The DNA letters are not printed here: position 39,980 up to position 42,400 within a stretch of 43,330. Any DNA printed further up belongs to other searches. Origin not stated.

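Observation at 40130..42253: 707-aa cobalamin-domain radical SAM enzyme as a glycan-locus gene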

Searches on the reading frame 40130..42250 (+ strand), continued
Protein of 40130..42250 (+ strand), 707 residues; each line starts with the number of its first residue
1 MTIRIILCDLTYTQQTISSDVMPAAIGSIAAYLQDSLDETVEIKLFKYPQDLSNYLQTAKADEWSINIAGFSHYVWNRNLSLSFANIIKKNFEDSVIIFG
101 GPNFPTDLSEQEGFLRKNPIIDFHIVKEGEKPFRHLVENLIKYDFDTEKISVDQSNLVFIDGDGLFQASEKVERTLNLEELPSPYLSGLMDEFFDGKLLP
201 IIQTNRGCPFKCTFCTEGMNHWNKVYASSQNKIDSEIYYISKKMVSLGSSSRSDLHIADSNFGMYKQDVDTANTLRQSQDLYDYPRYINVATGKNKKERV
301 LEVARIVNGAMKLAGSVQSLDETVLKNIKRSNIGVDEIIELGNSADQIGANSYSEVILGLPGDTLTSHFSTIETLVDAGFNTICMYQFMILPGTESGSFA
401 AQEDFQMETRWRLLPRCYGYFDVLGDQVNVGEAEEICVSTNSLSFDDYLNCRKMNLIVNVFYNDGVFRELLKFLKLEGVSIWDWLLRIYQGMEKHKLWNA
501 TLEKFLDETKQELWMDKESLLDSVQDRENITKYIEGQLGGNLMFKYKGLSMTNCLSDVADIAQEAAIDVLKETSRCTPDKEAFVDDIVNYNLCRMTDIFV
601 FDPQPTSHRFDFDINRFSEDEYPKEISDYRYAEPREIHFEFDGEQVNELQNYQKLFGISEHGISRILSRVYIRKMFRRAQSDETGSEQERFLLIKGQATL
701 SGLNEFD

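Call 55: find_encoding_contigs(protein=P0022, flank=10000, max_places=3)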
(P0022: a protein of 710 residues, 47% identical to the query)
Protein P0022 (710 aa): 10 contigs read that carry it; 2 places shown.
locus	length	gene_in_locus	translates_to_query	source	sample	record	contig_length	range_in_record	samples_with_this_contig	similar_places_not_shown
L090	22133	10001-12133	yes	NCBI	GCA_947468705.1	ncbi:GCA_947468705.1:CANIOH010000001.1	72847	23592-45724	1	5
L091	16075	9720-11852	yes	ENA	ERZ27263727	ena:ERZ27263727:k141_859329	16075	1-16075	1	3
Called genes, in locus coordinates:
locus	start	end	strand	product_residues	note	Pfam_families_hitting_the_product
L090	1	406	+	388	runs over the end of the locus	PF14294:DUF4372, PF01609:DDE_Tnp_1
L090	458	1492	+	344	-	PF03102:NeuB, PF08666:SAF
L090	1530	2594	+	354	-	PF01408:GFO_IDH_MocA, PF02894:GFO_IDH_MocA_C, PF22725:GFO_IDH_MocA_C3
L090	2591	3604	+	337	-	-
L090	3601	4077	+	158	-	-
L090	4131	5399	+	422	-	-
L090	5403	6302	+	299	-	PF13489:Methyltransf_23, PF07021:MetW, PF08241:Methyltransf_11, PF08242:Methyltransf_12, PF13649:Methyltransf_25, PF13847:Methyltransf_31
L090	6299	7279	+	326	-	PF04055:Radical_SAM, PF13186:SPASM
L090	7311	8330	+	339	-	PF03102:NeuB, PF08666:SAF (weak)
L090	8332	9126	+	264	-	PF02348:CTP_transf_3, PF12804:NTP_transf_3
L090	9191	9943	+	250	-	PF02348:CTP_transf_3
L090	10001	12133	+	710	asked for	PF02310:B12-binding (weak), PF04055:Radical_SAM (weak)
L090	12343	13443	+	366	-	PF01041:DegT_DnrJ_EryC1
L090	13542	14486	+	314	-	PF13641:Glyco_tranf_2_3 (weak)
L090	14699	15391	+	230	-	-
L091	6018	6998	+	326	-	PF04055:Radical_SAM, PF13186:SPASM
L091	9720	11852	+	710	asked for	PF02310:B12-binding (weak), PF04055:Radical_SAM (weak)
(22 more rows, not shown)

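Call 56: find_encoding_contigs(protein=P0082, flank=10000, max_places=2)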
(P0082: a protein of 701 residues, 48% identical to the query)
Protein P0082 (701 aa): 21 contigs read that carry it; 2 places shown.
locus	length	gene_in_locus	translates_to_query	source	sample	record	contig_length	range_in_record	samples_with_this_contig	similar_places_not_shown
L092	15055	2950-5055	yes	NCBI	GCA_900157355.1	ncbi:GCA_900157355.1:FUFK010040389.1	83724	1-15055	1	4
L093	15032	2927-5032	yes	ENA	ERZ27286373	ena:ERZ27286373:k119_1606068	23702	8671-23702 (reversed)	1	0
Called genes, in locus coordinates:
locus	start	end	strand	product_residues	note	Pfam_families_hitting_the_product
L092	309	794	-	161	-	PF20221:DUF6580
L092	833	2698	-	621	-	PF07715:Plug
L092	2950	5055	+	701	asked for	PF02310:B12-binding, PF04055:Radical_SAM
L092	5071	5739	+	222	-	PF02224:Cytidylate_kin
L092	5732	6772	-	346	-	PF14306:PUA_2, PF01747:ATP-sulfurylase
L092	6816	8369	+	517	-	PF13454:NAD_binding_9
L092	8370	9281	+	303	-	-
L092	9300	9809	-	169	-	PF01583:APS_kinase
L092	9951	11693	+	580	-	PF00884:Sulfatase, PF01663:Phosphodiest (faint)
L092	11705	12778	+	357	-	PF04577:Glyco_transf_61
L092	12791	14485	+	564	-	PF00664:ABC_membrane, PF00005:ABC_tran, PF13555:AAA_29 (faint)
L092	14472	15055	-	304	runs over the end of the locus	-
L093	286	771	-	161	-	PF20221:DUF6580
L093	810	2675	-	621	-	PF07715:Plug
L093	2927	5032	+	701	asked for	PF02310:B12-binding, PF04055:Radical_SAM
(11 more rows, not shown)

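Call 66: search_protein_families(library=pfam, alignment_id=A2, max_evalue=0.00001)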
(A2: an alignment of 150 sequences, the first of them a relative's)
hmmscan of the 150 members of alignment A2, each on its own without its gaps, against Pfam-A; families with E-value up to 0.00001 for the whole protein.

A. member 1, L005:7300-7914:+ (205 aa): 2 families
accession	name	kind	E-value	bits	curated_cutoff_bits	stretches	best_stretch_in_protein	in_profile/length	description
PF13409.12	GST_N_2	-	2.2e-16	60.7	25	1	8-74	1-69/70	Glutathione S-transferase, N-terminal domain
PF13417.12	GST_N_3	-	6.7e-15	55.6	22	1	3-76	1-71/75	Glutathione S-transferase, N-terminal domain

B. families by the number of members that match (of 150 scanned): 150 families (the first 25 are shown)
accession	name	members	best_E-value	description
PF04055.27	Radical_SAM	10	2.1e-22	Radical SAM superfamily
PF13489.12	Methyltransf_23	10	1e-21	Methyltransferase domain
PF13561.12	adh_short_C2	7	4.4e-57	Enoyl-(Acyl carrier protein) reductase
PF00106.31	adh_short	7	1.1e-54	short chain dehydrogenase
PF13649.12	Methyltransf_25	7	2.4e-16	Methyltransferase domain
PF08241.18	Methyltransf_11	7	5.4e-12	Methyltransferase domain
PF13847.12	Methyltransf_31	6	3e-11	Methyltransferase domain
PF08242.18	Methyltransf_12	6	2e-10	Methyltransferase domain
PF01370.27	Epimerase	5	3.4e-52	NAD dependent epimerase/dehydratase family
PF04321.23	RmlD_sub_bind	5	3.4e-33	RmlD substrate binding domain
PF08659.16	KR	5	1.2e-12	KR domain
PF00155.27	Aminotran_1_2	4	1.3e-43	Aminotransferase class I and II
PF13186.11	SPASM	4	3.6e-16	Iron-sulfur cluster-binding domain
PF01041.23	DegT_DnrJ_EryC1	3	6.9e-105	DegT/DnrJ/EryC1/StrS aminotransferase family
PF08484.17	Methyltransf_14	3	9.2e-68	C-methyltransferase C-terminal domain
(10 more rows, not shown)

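Call 75: search_protein_families(library=pfam, proteins=[P0222, P0146, P0171, P0135, P0130], max_evalue=0.001)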
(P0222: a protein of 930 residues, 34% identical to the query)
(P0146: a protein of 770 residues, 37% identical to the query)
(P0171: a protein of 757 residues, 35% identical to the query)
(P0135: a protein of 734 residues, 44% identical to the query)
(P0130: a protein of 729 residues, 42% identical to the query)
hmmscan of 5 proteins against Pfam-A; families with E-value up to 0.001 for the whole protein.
P0222 (930 aa): 3 families
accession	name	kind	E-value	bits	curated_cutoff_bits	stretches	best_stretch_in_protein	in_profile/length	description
PF14890.11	Intein_splicing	-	1.5e-12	48.1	35.8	1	230-459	38-155/155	Intein splicing domain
PF02310.24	B12-binding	-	4e-11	43.2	32.1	1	47-124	41-120/121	B12 binding domain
PF13392.12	HNH_3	-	3.4e-06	27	24.8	1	316-352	3-38/46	HNH endonuclease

P0146 (770 aa): 2 families
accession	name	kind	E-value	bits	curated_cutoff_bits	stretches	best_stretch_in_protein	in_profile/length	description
PF02310.24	B12-binding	-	7.2e-11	42.4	32.1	1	100-213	10-120/121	B12 binding domain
PF04055.27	Radical_SAM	-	2.1e-06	28.4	29.5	1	279-450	1-163/166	Radical SAM superfamily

P0171 (757 aa): 2 families
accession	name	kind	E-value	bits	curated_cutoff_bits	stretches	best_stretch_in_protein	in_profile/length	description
PF02310.24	B12-binding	-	2.2e-10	40.8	32.1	1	43-155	11-120/121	B12 binding domain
PF04055.27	Radical_SAM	-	2.7e-09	37.9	29.5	1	231-397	3-160/166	Radical SAM superfamily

P0135 (734 aa): 2 families
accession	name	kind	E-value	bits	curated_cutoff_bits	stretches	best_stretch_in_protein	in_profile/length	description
PF04055.27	Radical_SAM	-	1.7e-10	41.7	29.5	1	204-374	2-163/166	Radical SAM superfamily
PF02310.24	B12-binding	-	2.1e-06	28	32.1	1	60-136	47-120/121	B12 binding domain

P0130 (729 aa): 2 families
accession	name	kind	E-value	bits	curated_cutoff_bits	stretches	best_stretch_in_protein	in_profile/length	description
PF02310.24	B12-binding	-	2.4e-10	40.7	32.1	1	67-151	39-120/121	B12 binding domain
PF04055.27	Radical_SAM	-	7.9e-05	23.3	29.5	1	217-380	2-156/166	Radical SAM superfamily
